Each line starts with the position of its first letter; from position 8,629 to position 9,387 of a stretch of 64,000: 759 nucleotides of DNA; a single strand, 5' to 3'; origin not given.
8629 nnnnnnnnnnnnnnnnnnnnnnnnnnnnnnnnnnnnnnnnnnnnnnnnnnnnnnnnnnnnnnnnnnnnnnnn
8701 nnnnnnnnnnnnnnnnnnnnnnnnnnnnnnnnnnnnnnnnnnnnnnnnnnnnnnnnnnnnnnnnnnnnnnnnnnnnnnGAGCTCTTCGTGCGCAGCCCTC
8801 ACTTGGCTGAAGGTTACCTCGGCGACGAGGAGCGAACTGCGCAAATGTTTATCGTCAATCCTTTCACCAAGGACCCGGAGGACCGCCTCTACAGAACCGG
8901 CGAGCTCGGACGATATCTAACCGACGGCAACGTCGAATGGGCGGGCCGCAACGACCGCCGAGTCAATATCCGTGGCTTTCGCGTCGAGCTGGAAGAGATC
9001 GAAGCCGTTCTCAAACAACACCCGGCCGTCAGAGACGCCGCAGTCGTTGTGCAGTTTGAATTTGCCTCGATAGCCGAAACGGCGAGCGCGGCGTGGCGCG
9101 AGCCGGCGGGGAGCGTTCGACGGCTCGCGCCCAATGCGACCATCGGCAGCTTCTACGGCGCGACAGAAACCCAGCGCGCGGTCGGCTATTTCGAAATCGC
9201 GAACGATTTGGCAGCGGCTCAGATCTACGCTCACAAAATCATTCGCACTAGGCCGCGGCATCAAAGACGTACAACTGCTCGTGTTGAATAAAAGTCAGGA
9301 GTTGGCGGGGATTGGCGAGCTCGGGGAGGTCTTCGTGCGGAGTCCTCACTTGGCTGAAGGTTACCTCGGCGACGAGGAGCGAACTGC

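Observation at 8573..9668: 548-bp out-of-frame tandem duplication within adenylation domain A3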

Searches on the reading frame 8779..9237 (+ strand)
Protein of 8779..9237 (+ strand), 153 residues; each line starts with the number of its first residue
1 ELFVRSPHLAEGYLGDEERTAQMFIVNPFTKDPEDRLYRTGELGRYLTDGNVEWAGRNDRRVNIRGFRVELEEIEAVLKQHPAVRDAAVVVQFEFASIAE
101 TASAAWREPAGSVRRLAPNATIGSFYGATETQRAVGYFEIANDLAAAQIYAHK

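Call 46: find_homologous_proteins(query=window:8779-9237:+)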
Query seq(153 aa) (153 aa): 214 proteins with E <= 0.001 among 288 candidates; the best 120 are listed.
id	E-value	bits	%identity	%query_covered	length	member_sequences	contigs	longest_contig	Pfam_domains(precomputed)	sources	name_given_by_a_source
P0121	1.7e-65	238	85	60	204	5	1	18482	PF00501.35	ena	-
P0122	7.0e-59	216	80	59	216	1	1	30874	PF00501.35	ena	-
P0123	4.3e-58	214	78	59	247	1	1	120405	PF00501.35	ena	-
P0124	7.2e-52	193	95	60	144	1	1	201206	-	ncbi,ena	-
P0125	8.4e-49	183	78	54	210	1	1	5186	PF00501.35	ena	-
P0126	3.5e-48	181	74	76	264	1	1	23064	PF13193.13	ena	-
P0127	5.4e-47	177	84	64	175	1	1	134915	-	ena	-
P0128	1.5e-45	173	77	68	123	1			-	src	-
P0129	1.9e-45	172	76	67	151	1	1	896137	-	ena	-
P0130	1.4e-43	166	79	60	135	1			-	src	-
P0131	1.1e-42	164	78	60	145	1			-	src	-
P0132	7.0e-42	161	77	61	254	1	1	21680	PF00550.32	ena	-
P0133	1.7e-41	160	81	56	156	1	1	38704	-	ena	-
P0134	4.0e-41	158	75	60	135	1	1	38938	-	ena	-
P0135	5.0e-41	158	80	58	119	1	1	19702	-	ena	-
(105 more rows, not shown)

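Call 48: find_encoding_contigs(protein=P0124, flank=10000, max_places=5)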
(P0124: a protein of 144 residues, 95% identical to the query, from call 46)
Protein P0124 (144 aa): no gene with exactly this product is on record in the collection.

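Call 49: list_cluster_members(proteins=[P0124])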
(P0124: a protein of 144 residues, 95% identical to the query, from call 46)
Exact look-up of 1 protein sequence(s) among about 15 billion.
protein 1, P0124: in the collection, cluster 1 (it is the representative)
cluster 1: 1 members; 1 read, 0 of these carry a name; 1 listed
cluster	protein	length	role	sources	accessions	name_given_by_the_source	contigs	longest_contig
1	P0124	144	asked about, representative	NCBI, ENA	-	-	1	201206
